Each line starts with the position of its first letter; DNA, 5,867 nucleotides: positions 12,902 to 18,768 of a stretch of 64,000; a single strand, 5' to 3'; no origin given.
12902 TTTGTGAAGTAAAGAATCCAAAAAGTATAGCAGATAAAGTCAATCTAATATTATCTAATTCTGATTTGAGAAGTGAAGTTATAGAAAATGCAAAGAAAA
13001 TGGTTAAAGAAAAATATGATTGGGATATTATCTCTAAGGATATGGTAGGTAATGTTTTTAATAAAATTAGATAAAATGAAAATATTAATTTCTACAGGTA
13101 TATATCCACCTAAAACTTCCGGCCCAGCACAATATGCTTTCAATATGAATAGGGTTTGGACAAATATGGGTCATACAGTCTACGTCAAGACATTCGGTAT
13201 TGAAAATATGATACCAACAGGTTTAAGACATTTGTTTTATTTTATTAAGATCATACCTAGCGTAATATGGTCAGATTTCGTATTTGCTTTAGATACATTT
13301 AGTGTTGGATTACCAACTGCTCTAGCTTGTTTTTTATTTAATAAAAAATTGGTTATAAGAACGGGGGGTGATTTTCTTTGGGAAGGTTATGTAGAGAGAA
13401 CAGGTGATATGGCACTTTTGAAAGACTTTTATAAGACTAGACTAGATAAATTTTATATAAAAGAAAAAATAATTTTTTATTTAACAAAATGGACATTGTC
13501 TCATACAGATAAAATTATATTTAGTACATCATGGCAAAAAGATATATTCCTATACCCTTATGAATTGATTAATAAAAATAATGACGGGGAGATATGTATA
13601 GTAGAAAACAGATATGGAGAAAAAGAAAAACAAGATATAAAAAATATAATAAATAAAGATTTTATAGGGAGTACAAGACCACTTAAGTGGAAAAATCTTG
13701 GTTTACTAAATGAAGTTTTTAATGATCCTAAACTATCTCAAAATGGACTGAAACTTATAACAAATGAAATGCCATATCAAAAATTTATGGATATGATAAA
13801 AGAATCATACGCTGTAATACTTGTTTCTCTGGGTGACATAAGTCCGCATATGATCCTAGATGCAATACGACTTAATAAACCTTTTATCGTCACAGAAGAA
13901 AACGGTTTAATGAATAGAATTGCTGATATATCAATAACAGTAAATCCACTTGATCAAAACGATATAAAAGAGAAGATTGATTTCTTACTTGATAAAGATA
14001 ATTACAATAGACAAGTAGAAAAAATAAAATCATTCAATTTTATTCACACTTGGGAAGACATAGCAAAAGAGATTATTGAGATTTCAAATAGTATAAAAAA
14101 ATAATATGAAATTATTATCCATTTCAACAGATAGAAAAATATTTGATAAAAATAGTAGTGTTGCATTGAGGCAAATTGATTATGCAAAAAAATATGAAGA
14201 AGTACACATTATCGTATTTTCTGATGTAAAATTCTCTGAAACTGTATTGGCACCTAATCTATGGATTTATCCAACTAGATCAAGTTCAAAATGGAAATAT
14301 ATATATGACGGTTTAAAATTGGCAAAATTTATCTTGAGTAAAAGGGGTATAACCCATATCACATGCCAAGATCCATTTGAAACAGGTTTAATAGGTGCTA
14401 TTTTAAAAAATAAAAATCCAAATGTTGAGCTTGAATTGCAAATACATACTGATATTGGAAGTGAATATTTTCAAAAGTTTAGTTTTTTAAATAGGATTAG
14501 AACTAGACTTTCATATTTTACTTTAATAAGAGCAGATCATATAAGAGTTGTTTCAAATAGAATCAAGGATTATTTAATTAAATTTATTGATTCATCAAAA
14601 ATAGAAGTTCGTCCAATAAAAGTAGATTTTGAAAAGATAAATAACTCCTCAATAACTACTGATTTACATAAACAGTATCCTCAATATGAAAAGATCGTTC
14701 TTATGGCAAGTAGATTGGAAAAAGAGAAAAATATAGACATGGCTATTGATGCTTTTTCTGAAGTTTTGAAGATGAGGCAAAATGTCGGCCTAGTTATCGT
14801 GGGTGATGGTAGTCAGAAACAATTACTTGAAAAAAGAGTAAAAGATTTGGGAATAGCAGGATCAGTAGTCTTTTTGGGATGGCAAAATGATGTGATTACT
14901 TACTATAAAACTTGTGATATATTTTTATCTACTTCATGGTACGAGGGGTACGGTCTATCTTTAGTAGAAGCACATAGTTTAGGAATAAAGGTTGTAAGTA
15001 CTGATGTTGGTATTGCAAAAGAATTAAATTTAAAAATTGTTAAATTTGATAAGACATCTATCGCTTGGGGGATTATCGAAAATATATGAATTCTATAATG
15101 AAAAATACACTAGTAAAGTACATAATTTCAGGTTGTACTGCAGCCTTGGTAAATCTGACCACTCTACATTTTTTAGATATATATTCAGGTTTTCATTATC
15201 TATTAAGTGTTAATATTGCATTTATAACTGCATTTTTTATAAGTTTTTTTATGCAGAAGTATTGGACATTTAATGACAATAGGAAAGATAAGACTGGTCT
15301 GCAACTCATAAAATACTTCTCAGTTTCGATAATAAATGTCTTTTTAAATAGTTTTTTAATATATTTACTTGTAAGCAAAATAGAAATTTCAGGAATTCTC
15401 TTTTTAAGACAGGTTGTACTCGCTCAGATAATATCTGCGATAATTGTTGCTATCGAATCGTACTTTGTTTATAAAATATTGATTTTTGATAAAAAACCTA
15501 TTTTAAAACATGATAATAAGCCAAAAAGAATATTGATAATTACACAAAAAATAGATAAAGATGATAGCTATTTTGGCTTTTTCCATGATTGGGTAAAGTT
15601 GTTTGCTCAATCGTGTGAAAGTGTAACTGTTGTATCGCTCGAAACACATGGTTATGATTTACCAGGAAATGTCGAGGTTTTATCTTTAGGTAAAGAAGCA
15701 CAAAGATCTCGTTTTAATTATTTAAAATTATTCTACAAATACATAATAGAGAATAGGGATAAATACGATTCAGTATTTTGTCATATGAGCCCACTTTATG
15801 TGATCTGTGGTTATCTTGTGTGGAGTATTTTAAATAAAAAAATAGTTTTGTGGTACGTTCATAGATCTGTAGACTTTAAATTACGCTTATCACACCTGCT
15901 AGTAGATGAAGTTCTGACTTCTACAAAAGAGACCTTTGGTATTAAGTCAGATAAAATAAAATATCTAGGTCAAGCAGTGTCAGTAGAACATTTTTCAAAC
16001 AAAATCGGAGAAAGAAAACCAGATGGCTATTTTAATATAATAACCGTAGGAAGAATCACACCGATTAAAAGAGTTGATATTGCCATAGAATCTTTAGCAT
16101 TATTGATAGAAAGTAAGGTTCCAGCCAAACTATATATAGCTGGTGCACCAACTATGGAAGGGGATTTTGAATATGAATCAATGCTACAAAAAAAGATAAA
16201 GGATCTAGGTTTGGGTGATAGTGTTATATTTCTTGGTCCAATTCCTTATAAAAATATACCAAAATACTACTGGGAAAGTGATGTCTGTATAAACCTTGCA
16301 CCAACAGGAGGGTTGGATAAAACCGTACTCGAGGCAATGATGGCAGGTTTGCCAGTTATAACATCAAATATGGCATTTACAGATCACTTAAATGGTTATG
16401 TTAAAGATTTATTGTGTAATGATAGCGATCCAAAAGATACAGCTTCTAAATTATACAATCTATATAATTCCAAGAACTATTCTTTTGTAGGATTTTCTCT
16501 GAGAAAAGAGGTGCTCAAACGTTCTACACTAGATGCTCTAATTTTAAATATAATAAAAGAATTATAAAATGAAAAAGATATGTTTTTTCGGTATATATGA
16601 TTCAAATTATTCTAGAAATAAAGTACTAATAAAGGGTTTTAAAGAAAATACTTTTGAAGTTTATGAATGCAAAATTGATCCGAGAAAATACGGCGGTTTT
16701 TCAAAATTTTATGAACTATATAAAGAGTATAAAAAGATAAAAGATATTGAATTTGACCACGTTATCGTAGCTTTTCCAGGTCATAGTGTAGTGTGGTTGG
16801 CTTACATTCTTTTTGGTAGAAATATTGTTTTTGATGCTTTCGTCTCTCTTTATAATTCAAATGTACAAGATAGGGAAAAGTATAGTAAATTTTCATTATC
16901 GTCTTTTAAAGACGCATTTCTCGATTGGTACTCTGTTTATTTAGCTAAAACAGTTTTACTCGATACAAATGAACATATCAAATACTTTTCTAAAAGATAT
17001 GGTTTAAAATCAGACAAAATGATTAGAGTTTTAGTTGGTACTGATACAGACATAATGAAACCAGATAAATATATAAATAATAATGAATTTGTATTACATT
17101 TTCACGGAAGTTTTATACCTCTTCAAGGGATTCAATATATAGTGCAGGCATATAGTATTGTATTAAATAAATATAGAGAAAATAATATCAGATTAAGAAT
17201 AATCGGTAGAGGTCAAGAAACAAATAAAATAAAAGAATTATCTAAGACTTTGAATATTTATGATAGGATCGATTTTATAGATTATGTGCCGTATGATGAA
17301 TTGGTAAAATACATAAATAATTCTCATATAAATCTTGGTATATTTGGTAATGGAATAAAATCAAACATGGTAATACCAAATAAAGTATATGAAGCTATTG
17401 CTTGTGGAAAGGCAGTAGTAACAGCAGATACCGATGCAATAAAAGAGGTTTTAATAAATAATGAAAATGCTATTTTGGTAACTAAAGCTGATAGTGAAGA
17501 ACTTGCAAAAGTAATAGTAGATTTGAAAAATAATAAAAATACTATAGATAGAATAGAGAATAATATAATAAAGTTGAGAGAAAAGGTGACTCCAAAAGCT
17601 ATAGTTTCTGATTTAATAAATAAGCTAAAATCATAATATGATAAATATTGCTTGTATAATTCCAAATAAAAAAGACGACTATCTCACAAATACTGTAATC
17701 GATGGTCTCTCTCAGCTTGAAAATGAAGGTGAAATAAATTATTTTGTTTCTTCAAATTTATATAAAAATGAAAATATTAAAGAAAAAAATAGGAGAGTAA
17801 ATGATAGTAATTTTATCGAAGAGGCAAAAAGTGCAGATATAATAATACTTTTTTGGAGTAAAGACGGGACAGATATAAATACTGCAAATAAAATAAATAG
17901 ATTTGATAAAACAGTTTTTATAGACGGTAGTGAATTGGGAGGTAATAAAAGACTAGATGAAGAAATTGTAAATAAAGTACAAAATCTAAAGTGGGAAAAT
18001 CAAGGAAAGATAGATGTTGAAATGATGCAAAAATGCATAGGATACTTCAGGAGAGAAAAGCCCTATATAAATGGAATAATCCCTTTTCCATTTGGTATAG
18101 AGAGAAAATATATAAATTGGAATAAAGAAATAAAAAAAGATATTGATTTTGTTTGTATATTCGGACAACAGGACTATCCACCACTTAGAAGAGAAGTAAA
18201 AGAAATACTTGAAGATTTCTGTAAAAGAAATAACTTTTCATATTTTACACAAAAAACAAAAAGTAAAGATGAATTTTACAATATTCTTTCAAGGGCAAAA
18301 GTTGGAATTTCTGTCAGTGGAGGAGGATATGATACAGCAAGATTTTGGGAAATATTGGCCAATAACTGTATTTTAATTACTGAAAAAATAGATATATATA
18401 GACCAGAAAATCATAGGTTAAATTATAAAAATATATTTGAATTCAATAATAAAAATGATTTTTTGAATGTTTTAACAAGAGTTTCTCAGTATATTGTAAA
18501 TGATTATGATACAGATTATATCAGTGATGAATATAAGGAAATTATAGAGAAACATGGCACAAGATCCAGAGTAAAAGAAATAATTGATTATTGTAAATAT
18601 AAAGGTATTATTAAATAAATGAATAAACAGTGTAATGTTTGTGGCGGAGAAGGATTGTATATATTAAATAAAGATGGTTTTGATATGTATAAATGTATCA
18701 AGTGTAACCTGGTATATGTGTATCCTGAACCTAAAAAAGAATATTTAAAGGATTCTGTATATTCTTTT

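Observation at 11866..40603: ~28-kb co-directional glycan biosynthesis supercluster unusually rich in methyltransferases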

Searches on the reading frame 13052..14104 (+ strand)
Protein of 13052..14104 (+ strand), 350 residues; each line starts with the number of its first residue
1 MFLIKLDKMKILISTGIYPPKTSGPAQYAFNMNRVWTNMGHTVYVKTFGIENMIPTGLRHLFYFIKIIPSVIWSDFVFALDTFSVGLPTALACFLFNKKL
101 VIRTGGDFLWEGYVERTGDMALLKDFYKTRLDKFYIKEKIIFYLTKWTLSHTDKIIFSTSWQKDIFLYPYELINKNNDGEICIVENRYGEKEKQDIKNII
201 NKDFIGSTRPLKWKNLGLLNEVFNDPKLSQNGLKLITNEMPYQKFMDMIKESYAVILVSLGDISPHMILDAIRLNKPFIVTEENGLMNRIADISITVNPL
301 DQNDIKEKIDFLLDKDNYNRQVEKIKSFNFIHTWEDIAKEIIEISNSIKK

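Call 5: search_protein_families(library=pfam, proteins=[window:13052-14104:+], max_evalue=0.01)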
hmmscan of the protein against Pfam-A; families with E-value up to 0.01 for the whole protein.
window:13052-14104:+ (350 aa): 1 family
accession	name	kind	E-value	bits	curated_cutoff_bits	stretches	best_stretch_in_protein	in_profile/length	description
PF00534.26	Glycos_transf_1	-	0.0051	16.8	26.4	0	237-323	78-166/172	Glycosyl transferases group 1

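Call 14: search_protein_families(library=ncbifam, proteins=[window:13052-14104:+], max_evalue=0.001)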
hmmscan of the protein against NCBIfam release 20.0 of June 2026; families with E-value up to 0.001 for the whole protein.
window:13052-14104:+ (350 aa): 0 families

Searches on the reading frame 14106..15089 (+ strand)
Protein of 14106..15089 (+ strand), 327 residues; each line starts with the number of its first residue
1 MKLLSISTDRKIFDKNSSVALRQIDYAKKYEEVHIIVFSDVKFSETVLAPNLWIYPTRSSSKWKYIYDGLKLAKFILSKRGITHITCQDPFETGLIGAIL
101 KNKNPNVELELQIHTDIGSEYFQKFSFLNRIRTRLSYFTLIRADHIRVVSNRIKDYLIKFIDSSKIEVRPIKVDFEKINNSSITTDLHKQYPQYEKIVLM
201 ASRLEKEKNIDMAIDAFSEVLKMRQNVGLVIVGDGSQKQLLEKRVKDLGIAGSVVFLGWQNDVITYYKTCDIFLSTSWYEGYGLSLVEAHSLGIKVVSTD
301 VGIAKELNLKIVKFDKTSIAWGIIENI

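Call 5: search_protein_families(library=pfam, proteins=[window:14106-15089:+], max_evalue=0.01)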
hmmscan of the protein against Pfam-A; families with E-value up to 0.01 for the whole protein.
window:14106-15089:+ (327 aa): 4 families
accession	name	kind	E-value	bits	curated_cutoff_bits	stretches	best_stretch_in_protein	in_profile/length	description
PF00534.26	Glycos_transf_1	-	2.2e-30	105.9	26.4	1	193-307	13-130/172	Glycosyl transferases group 1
PF13692.12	Glyco_trans_1_4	-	6.7e-26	91.7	27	1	196-305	2-113/142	Glycosyl transferases group 1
PF20706.3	GT4-conflict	-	2.6e-08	33.7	26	1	142-310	146-323/385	Family 4 Glycosyltransferase in conflict systems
PF13439.12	Glyco_transf_4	-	2.2e-07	31.5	28.5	1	32-174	21-167/170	Glycosyltransferase Family 4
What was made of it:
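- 14106..15089 (+): GT4 glycosyltransferase (GT4_c). Glycos_transf_1 106 bits (call 5).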

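Call 38: search_protein_families(library=ncbifam, proteins=[window:14106-15089:+], max_evalue=0.0001)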
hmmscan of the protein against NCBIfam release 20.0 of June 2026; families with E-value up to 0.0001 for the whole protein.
window:14106-15089:+ (327 aa): 29 families (the best 25 are shown)
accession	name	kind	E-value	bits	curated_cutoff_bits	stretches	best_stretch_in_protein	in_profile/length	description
TIGR03999.1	thiol_BshA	equivalog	2.5e-23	82.6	273.7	1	137-308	139-311/375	N-acetyl-alpha-D-glucosaminyl L-malate synthase BshA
NF050063.1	ProtGlycPglJ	equivalog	1.3e-18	67.4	500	1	126-306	131-303/363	N-acetylgalactosamine-N,N'-diacetylbacillosaminyl-diphospho-undecaprenol 4-alpha-N-acetylgalactosaminyltransferase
TIGR03088.1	stp2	hypoth_equivalog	5.3e-18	65.2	409.05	1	147-307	141-310/374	TIGR03088 family PEP-CTERM/XrtA system glycosyltransferase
NF007396.0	PRK09922.1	equivalog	1.5e-16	60.3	385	1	133-301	126-291/361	lipopolysaccharide 1,6-galactosyltransferase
NF050056.1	ProtGlycPglH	equivalog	3.6e-16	59.2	600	1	128-299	126-282/354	GalNAc-alpha-(1->4)-GalNAc-alpha-(1->3)-diNAcBac-PP-undecaprenol alpha-1,4-N-acetyl-D-galactosaminyltransferase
NF049988.1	MGlcDAGSynMgs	equivalog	2.2e-15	56.9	400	1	148-296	160-316/398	alpha-monoglucosyldiacylglycerol synthase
NF047684.1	TeichurnBiosyTuaC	equivalog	3.2e-15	55.9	550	1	139-307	161-327/391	teichuronic acid biosynthesis protein TuaC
NF038255.1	exopoly_VpsD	equivalog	3.5e-15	55.7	300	1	137-308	151-321/381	VpsD family glycosyltransferase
TIGR04157.1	glyco_rSAM_CFB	subfamily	6.2e-15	55.1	400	1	141-300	168-331/406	TIGR04157 family glycosyltransferase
NF047880.1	glyco_SdgA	exception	3.2e-14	52.4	800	1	145-302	271-422/488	serine-aspartate repeat adhesin O-glycosyltransferase SdgA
NF041876.1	EPS_EpsE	equivalog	4.4e-14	52.5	400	1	152-307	175-333/389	exopolysaccharide biosynthesis GT4 family glycosyltransferase EpsE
TIGR02918.1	TIGR02918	equivalog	1.3e-13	50.6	574.6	1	182-302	306-425/500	accessory Sec system glycosyltransferase GtfA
TIGR04063.1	stp3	hypoth_equivalog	6.5e-12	45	442.05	1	124-275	139-295/397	TIGR04063 family PEP-CTERM/XrtA system glycosyltransferase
NF011726.0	PRK15179.1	equivalog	2.6e-11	42.6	733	1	200-306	522-628/694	Vi polysaccharide biosynthesis protein TviE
NF012034.0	PRK15490.1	equivalog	4.7e-11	41.8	813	1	203-307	406-510/578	Vi polysaccharide biosynthesis glycosyltransferase TviE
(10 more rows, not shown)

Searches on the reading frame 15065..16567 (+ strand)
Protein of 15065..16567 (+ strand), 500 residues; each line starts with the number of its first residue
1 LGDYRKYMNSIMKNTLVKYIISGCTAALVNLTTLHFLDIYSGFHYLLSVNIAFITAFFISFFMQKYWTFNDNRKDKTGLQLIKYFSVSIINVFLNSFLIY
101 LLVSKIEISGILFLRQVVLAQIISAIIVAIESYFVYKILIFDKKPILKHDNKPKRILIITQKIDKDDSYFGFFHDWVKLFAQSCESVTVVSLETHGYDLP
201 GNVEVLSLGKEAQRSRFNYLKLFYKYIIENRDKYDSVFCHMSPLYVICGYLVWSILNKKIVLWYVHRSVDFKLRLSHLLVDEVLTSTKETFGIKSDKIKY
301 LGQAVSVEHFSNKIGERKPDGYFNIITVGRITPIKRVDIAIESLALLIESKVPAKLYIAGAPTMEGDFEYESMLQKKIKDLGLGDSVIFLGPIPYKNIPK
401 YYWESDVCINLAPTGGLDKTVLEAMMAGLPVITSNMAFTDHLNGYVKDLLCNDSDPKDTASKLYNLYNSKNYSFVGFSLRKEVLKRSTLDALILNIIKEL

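Call 5: search_protein_families(library=pfam, proteins=[window:15065-16567:+], max_evalue=0.01)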
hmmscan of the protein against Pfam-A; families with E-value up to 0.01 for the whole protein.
window:15065-16567:+ (500 aa): 6 families
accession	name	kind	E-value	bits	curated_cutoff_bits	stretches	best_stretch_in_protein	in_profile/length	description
PF13692.12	Glyco_trans_1_4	-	1e-21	78.1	27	1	324-468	3-141/142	Glycosyl transferases group 1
PF00534.26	Glycos_transf_1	-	1e-21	77.6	26.4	1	316-469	9-158/172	Glycosyl transferases group 1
PF04138.20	GtrA_DPMS_TM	-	4.6e-19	69.2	26.1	1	18-141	1-117/117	GtrA/DPMS, transmembrane domain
PF20706.3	GT4-conflict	-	9e-06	25.3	26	1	317-435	190-312/385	Family 4 Glycosyltransferase in conflict systems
PF13477.12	Glyco_trans_4_2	-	0.0056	17.3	23.4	0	173-257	13-98/139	Glycosyl transferase 4-like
PF13524.12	Glyco_trans_1_2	-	0.0083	16.5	25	0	386-435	28-81/144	Glycosyl transferase-like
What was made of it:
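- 15086..16567 (+): Fusion of a GtrA/DPMS-type 4-TM domain with a GT4 domain. GtrA_DPMS_TM 69 bits at residues 18-141 and Glycos_transf_1 78 bits at residues 316-469 (call 5).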

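Call 15: search_protein_families(library=ncbifam, proteins=[window:15065-16567:+], max_evalue=0.001)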
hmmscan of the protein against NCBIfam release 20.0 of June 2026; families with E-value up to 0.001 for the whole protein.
window:15065-16567:+ (500 aa): 16 families
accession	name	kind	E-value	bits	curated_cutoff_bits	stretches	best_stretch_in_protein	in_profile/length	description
NF038255.1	exopoly_VpsD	equivalog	9.8e-18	64.2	300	1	255-436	143-314/381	VpsD family glycosyltransferase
NF041876.1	EPS_EpsE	equivalog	1.8e-17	63.7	400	1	273-471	166-363/389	exopolysaccharide biosynthesis GT4 family glycosyltransferase EpsE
NF038229.1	Glyco4_Geo_Pelo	equivalog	6.4e-13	48.4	400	1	287-435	124-268/338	GPMC system family 4 glycosyltransferase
TIGR04047.1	MSMEG_0565_glyc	hypoth_equivalog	1.2e-11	44.3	259.85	1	325-470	196-342/373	MSMEG_0565 family glycosyltransferase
TIGR03088.1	stp2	hypoth_equivalog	2.6e-10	39.9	409.05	1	289-483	153-353/374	TIGR03088 family PEP-CTERM/XrtA system glycosyltransferase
NF038011.1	PelF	equivalog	1.4e-09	37.5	100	1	292-437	276-416/489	GT4 family glycosyltransferase PelF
NF041010.1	glycosy_Agl16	equivalog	6.7e-09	35.1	575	1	266-446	131-301/352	glycosylation protein Agl16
TIGR04157.1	glyco_rSAM_CFB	subfamily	2.1e-08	33.6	400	1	289-436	186-332/406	TIGR04157 family glycosyltransferase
TIGR03999.1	thiol_BshA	equivalog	1.9e-07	30.4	273.7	1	286-468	158-337/375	N-acetyl-alpha-D-glucosaminyl L-malate synthase BshA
TIGR03449.1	mycothiol_MshA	equivalog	1e-06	28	462.5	1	326-468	224-368/406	D-inositol-3-phosphate glycosyltransferase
TIGR04005.1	wcaL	equivalog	6.3e-06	25.3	537.6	1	280-434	181-334/406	colanic acid biosynthesis glycosyltransferase WcaL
NF049988.1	MGlcDAGSynMgs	equivalog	7.6e-06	25.5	400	1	305-434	198-319/398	alpha-monoglucosyldiacylglycerol synthase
NF046085.1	XrtY_assoc_Gly1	equivalog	7.7e-06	25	400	1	293-437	179-317/387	XrtY-associated glycosyltransferase XYAG1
NF038295.1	EPS_HpsP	equivalog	5.3e-05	22.4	550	1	319-436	204-319/388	hormogonium polysaccharide biosynthesis glycosyltransferase HpsP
TIGR04063.1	stp3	hypoth_equivalog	0.00021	20.3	442.05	1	329-468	220-359/397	TIGR04063 family PEP-CTERM/XrtA system glycosyltransferase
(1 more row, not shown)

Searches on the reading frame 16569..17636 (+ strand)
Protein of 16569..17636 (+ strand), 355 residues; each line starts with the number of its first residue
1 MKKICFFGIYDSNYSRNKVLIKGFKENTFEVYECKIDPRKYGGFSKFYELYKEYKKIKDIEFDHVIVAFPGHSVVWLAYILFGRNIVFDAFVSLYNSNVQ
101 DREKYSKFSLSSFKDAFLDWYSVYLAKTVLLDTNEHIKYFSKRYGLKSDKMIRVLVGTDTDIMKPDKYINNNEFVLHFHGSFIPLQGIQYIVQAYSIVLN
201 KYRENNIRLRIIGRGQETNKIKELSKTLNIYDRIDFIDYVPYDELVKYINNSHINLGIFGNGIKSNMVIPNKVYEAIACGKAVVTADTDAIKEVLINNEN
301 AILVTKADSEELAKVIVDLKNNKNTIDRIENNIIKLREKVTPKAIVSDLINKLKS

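Call 5: search_protein_families(library=pfam, proteins=[window:16569-17636:+], max_evalue=0.01)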
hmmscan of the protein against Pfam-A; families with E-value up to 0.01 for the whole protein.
window:16569-17636:+ (355 aa): 3 families
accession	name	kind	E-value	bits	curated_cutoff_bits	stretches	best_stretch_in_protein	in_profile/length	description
PF00534.26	Glycos_transf_1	-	5.3e-23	81.9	26.4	1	163-334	5-170/172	Glycosyl transferases group 1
PF13692.12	Glyco_trans_1_4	-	1.3e-21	77.8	27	1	175-320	3-140/142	Glycosyl transferases group 1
PF13524.12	Glyco_trans_1_2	-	7e-12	45.9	25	1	203-332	10-124/144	Glycosyl transferase-like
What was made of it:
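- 16569..17636 (+): GT4 glycosyltransferase (GT4_e). Glycos_transf_1 82 bits (call 5).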

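Call 38: search_protein_families(library=ncbifam, proteins=[window:16569-17636:+], max_evalue=0.0001)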
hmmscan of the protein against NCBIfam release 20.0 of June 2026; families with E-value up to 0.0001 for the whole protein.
window:16569-17636:+ (355 aa): 13 families
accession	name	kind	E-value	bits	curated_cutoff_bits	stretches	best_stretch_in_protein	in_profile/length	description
TIGR04063.1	stp3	hypoth_equivalog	1.5e-16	60.3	442.05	1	171-332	211-370/397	TIGR04063 family PEP-CTERM/XrtA system glycosyltransferase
NF038298.1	EPS_HpsO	equivalog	4.1e-13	48.9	575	1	168-350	196-381/388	hormogonium polysaccharide biosynthesis glycosyltransferase HpsO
TIGR03449.1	mycothiol_MshA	equivalog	2.3e-11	43.2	462.5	1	125-347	164-394/406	D-inositol-3-phosphate glycosyltransferase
NF041876.1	EPS_EpsE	equivalog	7.1e-11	42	400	1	154-330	191-369/389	exopolysaccharide biosynthesis GT4 family glycosyltransferase EpsE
NF007640.0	PRK10307.1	subfamily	1e-10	41.1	276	1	159-354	215-405/411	WcaI family glycosyltransferase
TIGR03999.1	thiol_BshA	equivalog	1.4e-10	40.6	273.7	1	163-346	189-363/375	N-acetyl-alpha-D-glucosaminyl L-malate synthase BshA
TIGR03088.1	stp2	hypoth_equivalog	3.7e-09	36.1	409.05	1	147-328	158-344/374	TIGR03088 family PEP-CTERM/XrtA system glycosyltransferase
NF050063.1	ProtGlycPglJ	equivalog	2e-07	30.5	500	1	204-332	220-342/363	N-acetylgalactosamine-N,N'-diacetylbacillosaminyl-diphospho-undecaprenol 4-alpha-N-acetylgalactosaminyltransferase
TIGR04005.1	wcaL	equivalog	7.5e-06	25.1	537.6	1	201-341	248-387/406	colanic acid biosynthesis glycosyltransferase WcaL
NF007396.0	PRK09922.1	equivalog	1.1e-05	24.5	385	1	205-338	211-344/361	lipopolysaccharide 1,6-galactosyltransferase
NF047676.1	TeichurnBiosyTuaH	equivalog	1.9e-05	23.8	550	1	209-331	244-363/384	teichuronic acid biosynthesis protein TuaH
TIGR02149.1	glgA_Coryne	subfamily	6.3e-05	22.3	302.4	1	263-329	292-362/391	glycogen synthase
TIGR03087.1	stp1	hypoth_equivalog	6.7e-05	22.2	316.65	0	133-323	180-364/397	TIGR03087 family PEP-CTERM/XrtA system glycosyltransferase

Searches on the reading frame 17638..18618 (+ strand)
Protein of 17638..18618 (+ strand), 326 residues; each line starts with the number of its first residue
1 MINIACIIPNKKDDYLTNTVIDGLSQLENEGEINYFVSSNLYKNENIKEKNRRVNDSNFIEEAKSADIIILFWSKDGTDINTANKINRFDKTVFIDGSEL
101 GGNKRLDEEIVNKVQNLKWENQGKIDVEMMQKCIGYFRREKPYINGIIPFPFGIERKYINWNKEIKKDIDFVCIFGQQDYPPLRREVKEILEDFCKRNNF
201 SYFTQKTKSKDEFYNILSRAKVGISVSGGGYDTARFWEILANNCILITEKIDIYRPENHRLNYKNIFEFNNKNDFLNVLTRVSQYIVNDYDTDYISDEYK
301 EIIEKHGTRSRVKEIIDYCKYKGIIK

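Call 5: search_protein_families(library=pfam, proteins=[window:17638-18618:+], max_evalue=0.01)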
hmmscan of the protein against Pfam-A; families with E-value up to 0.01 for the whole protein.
window:17638-18618:+ (326 aa): 3 families
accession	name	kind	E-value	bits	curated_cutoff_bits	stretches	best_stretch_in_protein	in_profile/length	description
PF13524.12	Glyco_trans_1_2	-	0.0018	18.7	25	1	209-316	36-143/144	Glycosyl transferase-like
PF23357.1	DUF7088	-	0.0026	18.4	27.8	0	167-202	20-60/105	Domain of unknown function (DUF7088)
PF04055.27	Radical_SAM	-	0.0038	17.8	29.5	0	293-324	110-141/166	Radical SAM superfamily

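Call 14: search_protein_families(library=ncbifam, proteins=[window:17638-18618:+], max_evalue=0.001)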
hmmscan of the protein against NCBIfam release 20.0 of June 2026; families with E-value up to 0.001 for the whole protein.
window:17638-18618:+ (326 aa): 0 families

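Call 83: predict_structure(protein=window:17638-18618:+)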
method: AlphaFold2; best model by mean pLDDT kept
length: 326 residues; sequences in the alignment: 1
mean_pLDDT: 42.8   pTM: 0.36
mean pLDDT of the five models: 42.8, 40.4, 39.1, 34.7, 34.4
residues with pLDDT >= 90: 0; 70-90: 35; 50-70: 63; < 50: 228
segments of 3 or more residues with pLDDT < 50: 74-77, 99-208, 219-326
pLDDT, mean of each block of 10 residues (from residue 1): 72 61 70 74 57 70 76 54 57 53 40 37 25 23 23 24 29 34 36 45 44 50 34 38 28 23 24 36 27 34 38 39 32
secondary structure, 60 per line:
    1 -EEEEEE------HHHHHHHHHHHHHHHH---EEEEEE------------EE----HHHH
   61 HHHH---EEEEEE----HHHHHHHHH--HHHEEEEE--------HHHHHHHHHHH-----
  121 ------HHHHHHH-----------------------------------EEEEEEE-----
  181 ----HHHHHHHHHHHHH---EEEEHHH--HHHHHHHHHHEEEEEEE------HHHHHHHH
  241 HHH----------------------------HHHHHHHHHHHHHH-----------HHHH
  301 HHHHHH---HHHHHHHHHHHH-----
elements in order: E2-7 H14-29 E33-38 H57-64 E68-73 H78-86 E92-96 H105-115 H127-133 E169-175 H185-197 E201-204 H210-219 E220-226 H233-243 H272-285 H297-306 H310-321
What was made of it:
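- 17638..18618 (+): Conserved protein with a weak CgeB/Glyco_trans_1_2-like hit. A possible glycosyltransferase, unproven. The single-sequence AF2 model is too poor to use, pLDDT 43 (call 83).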
